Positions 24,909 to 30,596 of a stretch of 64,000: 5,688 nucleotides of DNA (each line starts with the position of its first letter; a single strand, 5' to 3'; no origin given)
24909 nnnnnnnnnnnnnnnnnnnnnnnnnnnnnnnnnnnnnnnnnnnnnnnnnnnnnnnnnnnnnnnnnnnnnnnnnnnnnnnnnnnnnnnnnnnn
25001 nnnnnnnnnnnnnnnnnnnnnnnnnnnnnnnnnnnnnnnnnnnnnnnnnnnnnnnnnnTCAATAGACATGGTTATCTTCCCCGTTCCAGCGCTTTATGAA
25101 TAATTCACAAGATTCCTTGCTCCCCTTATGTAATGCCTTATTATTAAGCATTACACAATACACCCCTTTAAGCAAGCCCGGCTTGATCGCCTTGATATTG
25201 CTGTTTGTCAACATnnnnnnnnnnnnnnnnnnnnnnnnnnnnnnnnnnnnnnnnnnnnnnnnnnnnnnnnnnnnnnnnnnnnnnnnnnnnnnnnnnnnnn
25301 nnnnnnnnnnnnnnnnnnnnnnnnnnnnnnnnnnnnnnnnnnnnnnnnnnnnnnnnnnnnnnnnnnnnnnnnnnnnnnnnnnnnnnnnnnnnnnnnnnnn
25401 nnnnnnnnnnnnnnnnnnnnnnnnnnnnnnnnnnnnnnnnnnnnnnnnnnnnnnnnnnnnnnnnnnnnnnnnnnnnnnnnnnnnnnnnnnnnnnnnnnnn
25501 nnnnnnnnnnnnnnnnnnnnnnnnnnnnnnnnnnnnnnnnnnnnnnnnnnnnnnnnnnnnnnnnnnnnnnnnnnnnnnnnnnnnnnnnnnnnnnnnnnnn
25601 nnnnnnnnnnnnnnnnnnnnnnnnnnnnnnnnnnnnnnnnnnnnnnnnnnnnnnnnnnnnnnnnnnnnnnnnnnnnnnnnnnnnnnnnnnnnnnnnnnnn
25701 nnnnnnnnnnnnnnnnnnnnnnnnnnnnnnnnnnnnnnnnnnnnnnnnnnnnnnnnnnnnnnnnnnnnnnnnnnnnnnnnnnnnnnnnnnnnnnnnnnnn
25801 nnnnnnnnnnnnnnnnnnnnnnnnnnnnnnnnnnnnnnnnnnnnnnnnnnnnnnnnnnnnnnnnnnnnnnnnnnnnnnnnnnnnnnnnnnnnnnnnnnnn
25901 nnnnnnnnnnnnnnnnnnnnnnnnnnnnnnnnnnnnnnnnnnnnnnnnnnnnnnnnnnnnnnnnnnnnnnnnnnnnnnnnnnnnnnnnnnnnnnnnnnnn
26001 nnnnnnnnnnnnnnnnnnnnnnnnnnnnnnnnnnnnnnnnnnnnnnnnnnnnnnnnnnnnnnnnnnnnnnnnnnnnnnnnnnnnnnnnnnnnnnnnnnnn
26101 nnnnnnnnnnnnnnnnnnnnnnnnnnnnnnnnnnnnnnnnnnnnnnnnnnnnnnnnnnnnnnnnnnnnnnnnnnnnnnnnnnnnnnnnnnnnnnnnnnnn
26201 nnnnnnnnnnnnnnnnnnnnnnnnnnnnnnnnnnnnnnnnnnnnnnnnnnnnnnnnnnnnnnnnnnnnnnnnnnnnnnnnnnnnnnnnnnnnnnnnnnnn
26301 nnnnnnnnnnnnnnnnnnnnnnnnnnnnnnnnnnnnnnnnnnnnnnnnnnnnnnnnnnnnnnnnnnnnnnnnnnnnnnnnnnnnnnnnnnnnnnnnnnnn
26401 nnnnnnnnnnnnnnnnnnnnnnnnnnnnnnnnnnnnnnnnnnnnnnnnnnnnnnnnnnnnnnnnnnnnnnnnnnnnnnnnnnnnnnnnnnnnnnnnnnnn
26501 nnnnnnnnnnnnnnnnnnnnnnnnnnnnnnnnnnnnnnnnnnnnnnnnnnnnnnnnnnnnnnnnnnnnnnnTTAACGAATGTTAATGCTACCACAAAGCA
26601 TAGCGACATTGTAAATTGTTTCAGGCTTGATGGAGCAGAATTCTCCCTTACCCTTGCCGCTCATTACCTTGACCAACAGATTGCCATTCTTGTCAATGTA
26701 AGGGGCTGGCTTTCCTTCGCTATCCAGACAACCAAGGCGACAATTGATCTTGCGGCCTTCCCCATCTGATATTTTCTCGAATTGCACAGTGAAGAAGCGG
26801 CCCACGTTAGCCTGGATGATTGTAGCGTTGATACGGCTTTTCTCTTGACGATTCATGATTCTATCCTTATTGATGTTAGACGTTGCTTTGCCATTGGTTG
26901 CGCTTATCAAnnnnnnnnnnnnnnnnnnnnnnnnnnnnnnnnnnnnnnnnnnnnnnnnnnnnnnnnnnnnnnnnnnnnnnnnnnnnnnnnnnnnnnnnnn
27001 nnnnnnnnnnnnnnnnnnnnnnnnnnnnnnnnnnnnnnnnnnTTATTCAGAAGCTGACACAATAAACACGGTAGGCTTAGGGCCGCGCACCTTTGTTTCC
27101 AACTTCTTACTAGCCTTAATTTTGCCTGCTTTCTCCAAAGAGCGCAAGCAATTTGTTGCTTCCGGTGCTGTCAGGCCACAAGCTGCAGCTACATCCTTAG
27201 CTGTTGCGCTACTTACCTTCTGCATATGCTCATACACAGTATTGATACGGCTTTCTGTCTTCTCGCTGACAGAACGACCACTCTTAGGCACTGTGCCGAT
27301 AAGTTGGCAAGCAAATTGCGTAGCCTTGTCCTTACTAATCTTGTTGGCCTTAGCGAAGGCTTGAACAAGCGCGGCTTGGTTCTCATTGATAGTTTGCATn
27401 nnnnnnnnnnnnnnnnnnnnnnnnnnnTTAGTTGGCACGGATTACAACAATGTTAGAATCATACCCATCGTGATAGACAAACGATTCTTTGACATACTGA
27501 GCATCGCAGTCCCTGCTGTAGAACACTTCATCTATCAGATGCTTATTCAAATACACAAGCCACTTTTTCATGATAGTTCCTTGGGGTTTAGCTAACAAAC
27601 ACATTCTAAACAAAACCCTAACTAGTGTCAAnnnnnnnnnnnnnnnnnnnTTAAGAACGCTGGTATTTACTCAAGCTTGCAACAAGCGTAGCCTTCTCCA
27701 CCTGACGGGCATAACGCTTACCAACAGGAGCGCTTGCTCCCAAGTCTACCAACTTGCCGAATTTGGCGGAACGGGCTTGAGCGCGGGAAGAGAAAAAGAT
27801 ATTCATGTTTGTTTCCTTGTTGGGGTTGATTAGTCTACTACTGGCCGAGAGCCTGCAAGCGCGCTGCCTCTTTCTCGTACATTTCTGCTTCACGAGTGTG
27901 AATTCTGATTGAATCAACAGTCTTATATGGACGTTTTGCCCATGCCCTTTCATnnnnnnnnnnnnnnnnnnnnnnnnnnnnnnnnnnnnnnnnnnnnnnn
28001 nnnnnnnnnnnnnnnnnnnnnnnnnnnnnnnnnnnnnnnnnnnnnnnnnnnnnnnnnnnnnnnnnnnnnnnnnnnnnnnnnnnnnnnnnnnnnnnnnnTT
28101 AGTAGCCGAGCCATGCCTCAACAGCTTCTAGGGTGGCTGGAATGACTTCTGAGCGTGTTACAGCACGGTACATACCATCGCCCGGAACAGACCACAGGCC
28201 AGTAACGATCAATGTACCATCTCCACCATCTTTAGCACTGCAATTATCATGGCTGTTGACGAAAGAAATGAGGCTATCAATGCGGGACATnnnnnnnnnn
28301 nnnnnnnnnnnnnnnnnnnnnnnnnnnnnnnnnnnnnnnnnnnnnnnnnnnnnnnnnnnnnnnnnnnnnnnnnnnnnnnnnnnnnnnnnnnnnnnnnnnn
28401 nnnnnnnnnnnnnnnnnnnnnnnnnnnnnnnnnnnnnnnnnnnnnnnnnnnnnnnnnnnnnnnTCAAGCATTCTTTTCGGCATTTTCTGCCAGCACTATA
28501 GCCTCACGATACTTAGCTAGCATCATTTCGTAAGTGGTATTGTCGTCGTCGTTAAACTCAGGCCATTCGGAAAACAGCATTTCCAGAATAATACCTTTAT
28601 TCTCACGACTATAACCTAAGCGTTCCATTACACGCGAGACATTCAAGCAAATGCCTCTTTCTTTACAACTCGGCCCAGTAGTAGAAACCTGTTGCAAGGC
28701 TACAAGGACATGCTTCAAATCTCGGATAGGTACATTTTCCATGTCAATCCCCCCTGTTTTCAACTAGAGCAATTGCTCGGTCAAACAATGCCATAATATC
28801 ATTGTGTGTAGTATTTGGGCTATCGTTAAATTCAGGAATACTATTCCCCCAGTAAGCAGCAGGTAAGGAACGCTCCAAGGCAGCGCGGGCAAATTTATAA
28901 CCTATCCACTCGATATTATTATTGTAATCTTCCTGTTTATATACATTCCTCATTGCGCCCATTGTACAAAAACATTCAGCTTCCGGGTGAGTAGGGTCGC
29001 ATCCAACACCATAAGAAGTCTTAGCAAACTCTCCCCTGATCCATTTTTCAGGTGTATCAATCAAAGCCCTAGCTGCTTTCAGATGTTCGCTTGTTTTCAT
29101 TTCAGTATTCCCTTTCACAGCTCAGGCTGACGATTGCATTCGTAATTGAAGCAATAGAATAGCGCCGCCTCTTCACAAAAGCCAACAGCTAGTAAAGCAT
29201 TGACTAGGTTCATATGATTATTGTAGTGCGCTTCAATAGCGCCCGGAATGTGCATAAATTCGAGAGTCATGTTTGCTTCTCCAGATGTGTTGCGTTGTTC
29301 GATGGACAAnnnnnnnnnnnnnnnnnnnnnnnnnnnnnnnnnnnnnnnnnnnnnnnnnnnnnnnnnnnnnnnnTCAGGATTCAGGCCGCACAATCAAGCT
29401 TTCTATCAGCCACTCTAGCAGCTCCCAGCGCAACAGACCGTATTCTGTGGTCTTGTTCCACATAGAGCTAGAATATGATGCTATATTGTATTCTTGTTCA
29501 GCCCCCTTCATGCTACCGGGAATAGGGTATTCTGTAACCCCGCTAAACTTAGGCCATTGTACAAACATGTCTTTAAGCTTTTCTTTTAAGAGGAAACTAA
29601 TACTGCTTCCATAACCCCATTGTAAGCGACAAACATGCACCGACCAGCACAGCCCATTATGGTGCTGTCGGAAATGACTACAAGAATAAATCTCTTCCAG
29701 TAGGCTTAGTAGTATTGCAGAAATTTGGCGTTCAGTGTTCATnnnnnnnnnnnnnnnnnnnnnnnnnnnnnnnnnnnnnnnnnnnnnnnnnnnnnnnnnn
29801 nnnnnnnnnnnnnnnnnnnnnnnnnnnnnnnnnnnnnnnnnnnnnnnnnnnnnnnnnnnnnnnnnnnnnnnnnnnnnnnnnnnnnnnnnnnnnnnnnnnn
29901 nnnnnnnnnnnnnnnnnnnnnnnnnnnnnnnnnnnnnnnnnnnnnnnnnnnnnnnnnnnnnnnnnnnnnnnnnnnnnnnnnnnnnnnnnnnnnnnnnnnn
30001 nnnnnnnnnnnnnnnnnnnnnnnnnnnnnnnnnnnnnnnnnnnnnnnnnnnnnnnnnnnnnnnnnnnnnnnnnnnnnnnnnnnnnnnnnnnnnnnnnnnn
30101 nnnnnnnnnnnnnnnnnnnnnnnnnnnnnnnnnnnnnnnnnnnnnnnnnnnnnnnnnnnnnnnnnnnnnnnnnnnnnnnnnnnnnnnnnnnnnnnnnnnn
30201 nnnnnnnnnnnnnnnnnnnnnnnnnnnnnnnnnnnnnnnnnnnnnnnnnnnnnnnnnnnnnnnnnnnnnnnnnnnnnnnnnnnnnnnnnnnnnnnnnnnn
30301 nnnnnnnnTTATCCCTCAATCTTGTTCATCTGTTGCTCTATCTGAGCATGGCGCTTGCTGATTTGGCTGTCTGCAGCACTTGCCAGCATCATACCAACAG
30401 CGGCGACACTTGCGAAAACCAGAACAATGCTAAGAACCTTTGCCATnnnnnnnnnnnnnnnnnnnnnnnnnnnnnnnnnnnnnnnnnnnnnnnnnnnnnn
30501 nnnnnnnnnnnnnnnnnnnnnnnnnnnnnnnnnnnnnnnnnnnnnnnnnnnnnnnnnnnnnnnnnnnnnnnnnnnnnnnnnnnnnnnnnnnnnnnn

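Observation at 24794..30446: Minus-strand island of small genes bounded by two large non-coding regions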

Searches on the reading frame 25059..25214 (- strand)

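Call 7: search_protein_families(library=pfam, max_evalue=0.1, proteins=[window:25059-25214:-])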
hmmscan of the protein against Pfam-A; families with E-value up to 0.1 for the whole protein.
window:25059-25214:- (51 aa): 1 family
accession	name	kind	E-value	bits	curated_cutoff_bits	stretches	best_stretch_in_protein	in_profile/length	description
PF17083.10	Swm2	-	0.076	13.5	25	1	14-50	17-53/130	Nucleolar protein Swm2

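Call 9: search_protein_families(library=phrogs, max_evalue=0.01, proteins=[window:25059-25214:-])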
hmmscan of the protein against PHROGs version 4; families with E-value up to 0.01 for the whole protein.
window:25059-25214:- (51 aa): 0 families

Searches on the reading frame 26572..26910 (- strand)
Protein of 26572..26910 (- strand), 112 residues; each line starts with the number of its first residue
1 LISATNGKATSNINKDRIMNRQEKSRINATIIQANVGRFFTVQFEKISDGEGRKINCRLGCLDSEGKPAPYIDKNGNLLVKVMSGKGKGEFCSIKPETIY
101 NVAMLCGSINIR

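Call 7: search_protein_families(library=pfam, max_evalue=0.1, proteins=[window:26572-26910:-])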
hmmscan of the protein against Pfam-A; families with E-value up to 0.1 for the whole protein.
window:26572-26910:- (112 aa): 0 families

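Call 9: search_protein_families(library=phrogs, max_evalue=0.01, proteins=[window:26572-26910:-])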
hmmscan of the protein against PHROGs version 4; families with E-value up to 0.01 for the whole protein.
window:26572-26910:- (112 aa): 1 family
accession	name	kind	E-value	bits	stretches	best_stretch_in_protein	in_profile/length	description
phrog_2267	-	unknown function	1.7e-06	29.1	1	17-105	5-97/112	-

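Call 80: search_protein_families(library=ncbifam, max_evalue=0.01, proteins=[window:26572-26859:-])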
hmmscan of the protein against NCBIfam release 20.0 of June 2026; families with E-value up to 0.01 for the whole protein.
window:26572-26859:- (95 aa): 0 families

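Call 100: search_protein_families(library=padloc, max_evalue=0.01, proteins=[window:26572-26859:-])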
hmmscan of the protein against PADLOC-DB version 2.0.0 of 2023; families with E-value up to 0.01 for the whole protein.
window:26572-26859:- (95 aa): 0 families

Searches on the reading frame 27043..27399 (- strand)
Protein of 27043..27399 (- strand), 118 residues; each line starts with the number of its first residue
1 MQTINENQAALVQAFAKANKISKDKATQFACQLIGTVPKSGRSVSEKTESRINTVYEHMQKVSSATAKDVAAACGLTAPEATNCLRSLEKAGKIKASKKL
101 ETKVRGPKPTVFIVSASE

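Call 7: search_protein_families(library=pfam, max_evalue=0.1, proteins=[window:27043-27399:-])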
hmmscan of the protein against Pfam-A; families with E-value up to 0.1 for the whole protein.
window:27043-27399:- (118 aa): 12 families
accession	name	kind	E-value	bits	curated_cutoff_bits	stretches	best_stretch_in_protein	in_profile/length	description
PF01978.25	TrmB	-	0.00012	22.3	25.6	1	55-100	13-58/68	Sugar-specific transcriptional regulator TrmB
PF04703.18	FaeA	-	0.00025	21.7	20.7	1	53-97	3-48/62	FaeA-like protein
PF13412.12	HTH_24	-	0.00097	19.1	21.9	1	58-95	11-48/48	Winged helix-turn-helix DNA-binding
PF01325.25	Fe_dep_repress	-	0.0046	17.6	26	1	45-99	3-57/60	Iron dependent repressor, N-terminal DNA binding domain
PF12840.13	HTH_20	-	0.005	17.2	27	0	65-92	19-46/51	Helix-turn-helix domain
PF09339.16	HTH_IclR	-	0.0066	16.6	22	1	65-92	19-46/52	IclR helix-turn-helix domain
PF12802.13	MarR_2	-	0.014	16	27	1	65-92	21-48/61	MarR family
PF13545.12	HTH_Crp_2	-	0.032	14.6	27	1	65-97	23-56/70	Crp-like helix-turn-helix domain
PF06791.18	TMP_2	-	0.043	13.9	30.2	0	9-73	80-138/208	Prophage tail length tape measure protein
PF06224.18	AlkZ-like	-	0.063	13.3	25.9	1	27-94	150-214/329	DNA glycosylase AlkZ-like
PF01047.28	MarR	-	0.092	13.1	24.6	0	65-98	18-51/59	MarR family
PF13601.12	HTH_34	-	0.097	13.3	27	0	60-104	10-54/80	Winged helix DNA-binding domain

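Call 9: search_protein_families(library=phrogs, max_evalue=0.01, proteins=[window:27043-27399:-])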
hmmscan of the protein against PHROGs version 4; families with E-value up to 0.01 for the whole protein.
window:27043-27399:- (118 aa): 4 families
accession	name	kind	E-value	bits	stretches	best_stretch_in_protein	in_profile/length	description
phrog_142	-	moron, auxiliary metabolic gene and host takeover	0.00025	22.1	1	46-99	8-61/116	Ren-like exclusion protein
phrog_1687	-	transcription regulation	0.00033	21.7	1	44-100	60-116/162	MarR family transcrition regulator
phrog_25395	-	unknown function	0.00054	21.2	1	36-107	11-85/93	-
phrog_19053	-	unknown function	0.0039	17.8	1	44-97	153-206/246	-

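Call 80: search_protein_families(library=ncbifam, max_evalue=0.01, proteins=[window:27043-27399:-])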
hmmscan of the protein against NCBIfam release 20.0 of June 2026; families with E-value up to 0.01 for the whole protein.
window:27043-27399:- (118 aa): 0 families

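Call 100: search_protein_families(library=padloc, max_evalue=0.01, proteins=[window:27043-27399:-])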
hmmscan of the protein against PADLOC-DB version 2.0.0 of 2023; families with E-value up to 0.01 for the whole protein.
window:27043-27399:- (118 aa): 3 families
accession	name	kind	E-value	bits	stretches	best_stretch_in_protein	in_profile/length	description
PDLC05078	PDC-S72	-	0.0006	17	1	17-96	283-362/377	-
PDLC03963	SoFic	-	0.00066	17.2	1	21-99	262-339/361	-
PDLC00599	ZorA1|ZorA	-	0.0043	13.8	1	1-102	339-440/631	MotA/ExbB/TolQ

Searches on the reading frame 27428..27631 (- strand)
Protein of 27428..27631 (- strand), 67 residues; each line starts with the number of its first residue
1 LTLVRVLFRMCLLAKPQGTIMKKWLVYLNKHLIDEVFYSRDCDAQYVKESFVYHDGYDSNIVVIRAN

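Call 7: search_protein_families(library=pfam, max_evalue=0.1, proteins=[window:27428-27631:-])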
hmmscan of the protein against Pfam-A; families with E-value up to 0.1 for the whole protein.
window:27428-27631:- (67 aa): 1 family
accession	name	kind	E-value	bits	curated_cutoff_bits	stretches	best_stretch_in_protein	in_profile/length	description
PF23757.1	TPR_HPS5_insect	-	0.087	13.1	27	1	19-55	33-67/184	Insect HPS5 TPR domain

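Call 9: search_protein_families(library=phrogs, max_evalue=0.01, proteins=[window:27428-27631:-])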
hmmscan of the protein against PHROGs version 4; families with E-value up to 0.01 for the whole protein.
window:27428-27631:- (67 aa): 1 family
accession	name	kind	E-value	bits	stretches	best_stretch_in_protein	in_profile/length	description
phrog_6353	-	unknown function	1e-11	46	1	19-66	55-102/103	-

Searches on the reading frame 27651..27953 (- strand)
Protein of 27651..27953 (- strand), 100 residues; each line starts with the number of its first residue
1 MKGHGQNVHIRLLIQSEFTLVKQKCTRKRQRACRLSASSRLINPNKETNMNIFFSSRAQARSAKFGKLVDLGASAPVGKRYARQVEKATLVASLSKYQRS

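Call 7: search_protein_families(library=pfam, max_evalue=0.1, proteins=[window:27651-27953:-])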
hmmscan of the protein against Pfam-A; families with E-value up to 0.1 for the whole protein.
window:27651-27953:- (100 aa): 1 family
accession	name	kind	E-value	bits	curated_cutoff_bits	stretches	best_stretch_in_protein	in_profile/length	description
PF17527.7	ALC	-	0.055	13.5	25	1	2-59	28-85/177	Phage ALC protein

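Call 9: search_protein_families(library=phrogs, max_evalue=0.01, proteins=[window:27651-27953:-])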
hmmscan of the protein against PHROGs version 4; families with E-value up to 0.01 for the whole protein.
window:27651-27953:- (100 aa): 4 families
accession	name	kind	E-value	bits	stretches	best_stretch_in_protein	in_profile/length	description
phrog_6265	-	unknown function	1.4e-09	39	1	50-88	1-39/42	-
phrog_8445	-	unknown function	1.8e-07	32.5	1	48-87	2-39/73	-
phrog_26134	-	unknown function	2.4e-06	28.6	1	50-87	1-36/71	-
phrog_8127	-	unknown function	5.3e-05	24.8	1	50-88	2-43/113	-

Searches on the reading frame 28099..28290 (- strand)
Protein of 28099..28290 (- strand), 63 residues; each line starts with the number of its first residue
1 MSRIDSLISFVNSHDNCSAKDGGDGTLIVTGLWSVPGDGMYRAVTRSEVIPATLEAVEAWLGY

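Call 8: search_protein_families(library=pfam, max_evalue=0.1, proteins=[window:28099-28290:-])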
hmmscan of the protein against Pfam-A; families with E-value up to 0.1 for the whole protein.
window:28099-28290:- (63 aa): 0 families

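Call 10: search_protein_families(library=phrogs, max_evalue=0.01, proteins=[window:28099-28290:-])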
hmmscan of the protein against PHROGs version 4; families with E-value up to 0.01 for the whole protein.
window:28099-28290:- (63 aa): 1 family
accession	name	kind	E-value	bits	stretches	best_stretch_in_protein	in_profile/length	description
phrog_31662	-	unknown function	1.2e-06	29.7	1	6-63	8-63/63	-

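Call 80: search_protein_families(library=ncbifam, max_evalue=0.01, proteins=[window:28099-28290:-])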
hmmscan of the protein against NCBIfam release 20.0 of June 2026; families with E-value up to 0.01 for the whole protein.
window:28099-28290:- (63 aa): 0 families

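Call 100: search_protein_families(library=padloc, max_evalue=0.01, proteins=[window:28099-28290:-])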
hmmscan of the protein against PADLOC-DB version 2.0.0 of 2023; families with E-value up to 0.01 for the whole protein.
window:28099-28290:- (63 aa): 0 families

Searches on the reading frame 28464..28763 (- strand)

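Call 8: search_protein_families(library=pfam, max_evalue=0.1, proteins=[window:28464-28763:-])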
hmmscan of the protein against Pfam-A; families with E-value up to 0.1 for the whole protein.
window:28464-28763:- (99 aa): 0 families

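Call 10: search_protein_families(library=phrogs, max_evalue=0.01, proteins=[window:28464-28763:-])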
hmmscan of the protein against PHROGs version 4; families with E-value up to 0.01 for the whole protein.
window:28464-28763:- (99 aa): 1 family
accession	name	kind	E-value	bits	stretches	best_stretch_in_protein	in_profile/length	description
phrog_28830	-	unknown function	0.0049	17.7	1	30-75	55-100/171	-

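Call 80: search_protein_families(library=ncbifam, max_evalue=0.01, proteins=[window:28464-28742:-])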
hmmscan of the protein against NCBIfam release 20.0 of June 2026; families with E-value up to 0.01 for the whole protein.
window:28464-28742:- (92 aa): 0 families

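Call 100: search_protein_families(library=padloc, max_evalue=0.01, proteins=[window:28464-28742:-])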
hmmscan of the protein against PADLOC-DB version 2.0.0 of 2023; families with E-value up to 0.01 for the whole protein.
window:28464-28742:- (92 aa): 0 families

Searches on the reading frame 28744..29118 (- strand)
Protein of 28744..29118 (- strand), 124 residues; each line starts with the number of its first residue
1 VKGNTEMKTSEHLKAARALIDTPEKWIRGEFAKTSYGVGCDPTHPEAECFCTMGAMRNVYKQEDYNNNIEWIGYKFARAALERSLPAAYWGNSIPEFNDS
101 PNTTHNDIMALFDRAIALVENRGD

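Call 8: search_protein_families(library=pfam, max_evalue=0.1, proteins=[window:28744-29118:-])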
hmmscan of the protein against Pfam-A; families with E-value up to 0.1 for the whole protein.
window:28744-29118:- (124 aa): 1 family
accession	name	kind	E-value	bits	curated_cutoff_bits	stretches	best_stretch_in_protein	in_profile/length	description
PF19698.5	DUF6197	-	3.4e-18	66.4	24.6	1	7-117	4-110/111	Family of unknown function (DUF6197)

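Call 10: search_protein_families(library=phrogs, max_evalue=0.01, proteins=[window:28744-29118:-])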
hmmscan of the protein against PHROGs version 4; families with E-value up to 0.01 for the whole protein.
window:28744-29118:- (124 aa): 2 families
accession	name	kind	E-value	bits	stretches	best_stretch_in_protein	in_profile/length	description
phrog_762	-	unknown function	9.5e-19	68.9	1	4-123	39-155/281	-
phrog_11487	-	unknown function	0.00021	22.5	1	77-117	81-119/134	-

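Call 80: search_protein_families(library=ncbifam, max_evalue=0.01, proteins=[window:28744-29100:-])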
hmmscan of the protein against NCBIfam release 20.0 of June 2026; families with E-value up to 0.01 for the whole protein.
window:28744-29100:- (118 aa): 0 families

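Call 100: search_protein_families(library=padloc, max_evalue=0.01, proteins=[window:28744-29100:-])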
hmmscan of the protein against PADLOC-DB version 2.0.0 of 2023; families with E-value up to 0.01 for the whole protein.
window:28744-29100:- (118 aa): 0 families

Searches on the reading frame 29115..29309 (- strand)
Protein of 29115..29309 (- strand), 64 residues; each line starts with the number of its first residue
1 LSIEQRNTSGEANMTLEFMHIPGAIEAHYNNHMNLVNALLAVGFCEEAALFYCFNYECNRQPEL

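Call 8: search_protein_families(library=pfam, max_evalue=0.1, proteins=[window:29115-29309:-])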
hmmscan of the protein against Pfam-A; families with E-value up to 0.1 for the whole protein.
window:29115-29309:- (64 aa): 1 family
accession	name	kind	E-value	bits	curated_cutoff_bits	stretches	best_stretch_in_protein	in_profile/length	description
PF22827.1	GldL_N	-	0.098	13.3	24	0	31-56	18-43/62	GldL N-terminal domain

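Call 10: search_protein_families(library=phrogs, max_evalue=0.01, proteins=[window:29115-29309:-])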
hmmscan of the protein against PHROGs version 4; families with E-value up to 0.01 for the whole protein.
window:29115-29309:- (64 aa): 0 families

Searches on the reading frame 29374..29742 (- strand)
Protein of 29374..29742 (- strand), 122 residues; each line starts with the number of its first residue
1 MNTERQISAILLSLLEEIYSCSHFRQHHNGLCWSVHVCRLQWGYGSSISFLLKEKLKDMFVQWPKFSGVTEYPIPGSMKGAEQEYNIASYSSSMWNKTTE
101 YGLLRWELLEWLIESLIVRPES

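Call 8: search_protein_families(library=pfam, max_evalue=0.1, proteins=[window:29374-29742:-])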
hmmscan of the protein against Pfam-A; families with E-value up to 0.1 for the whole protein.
window:29374-29742:- (122 aa): 0 families

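Call 10: search_protein_families(library=phrogs, max_evalue=0.01, proteins=[window:29374-29742:-])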
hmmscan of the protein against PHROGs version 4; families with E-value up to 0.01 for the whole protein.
window:29374-29742:- (122 aa): 3 families
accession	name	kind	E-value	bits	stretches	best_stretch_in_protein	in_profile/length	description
phrog_8153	-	unknown function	6.2e-16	59.8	1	6-116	12-138/151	-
phrog_28830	-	unknown function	1.2e-06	29.5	1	25-116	57-160/171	-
phrog_13228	-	unknown function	1.5e-06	29.5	1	54-116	43-112/115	-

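Call 80: search_protein_families(library=ncbifam, max_evalue=0.01, proteins=[window:29374-29742:-])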
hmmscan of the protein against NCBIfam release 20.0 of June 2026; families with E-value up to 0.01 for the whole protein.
window:29374-29742:- (122 aa): 0 families

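Call 100: search_protein_families(library=padloc, max_evalue=0.01, proteins=[window:29374-29742:-])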
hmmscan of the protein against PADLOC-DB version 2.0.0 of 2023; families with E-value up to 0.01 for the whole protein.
window:29374-29742:- (122 aa): 0 families

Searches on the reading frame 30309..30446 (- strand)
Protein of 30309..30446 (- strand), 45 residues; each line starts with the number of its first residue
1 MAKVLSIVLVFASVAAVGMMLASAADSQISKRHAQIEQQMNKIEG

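Call 8: search_protein_families(library=pfam, max_evalue=0.1, proteins=[window:30309-30446:-])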
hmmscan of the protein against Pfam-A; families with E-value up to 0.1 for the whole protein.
window:30309-30446:- (45 aa): 1 family
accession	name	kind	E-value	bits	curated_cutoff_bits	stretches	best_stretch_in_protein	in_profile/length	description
PF05984.18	Cytomega_UL20A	-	0.066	14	27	1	9-40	5-36/107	Cytomegalovirus UL20A protein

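Call 10: search_protein_families(library=phrogs, max_evalue=0.01, proteins=[window:30309-30446:-])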
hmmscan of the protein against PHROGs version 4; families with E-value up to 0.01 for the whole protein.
window:30309-30446:- (45 aa): 0 families
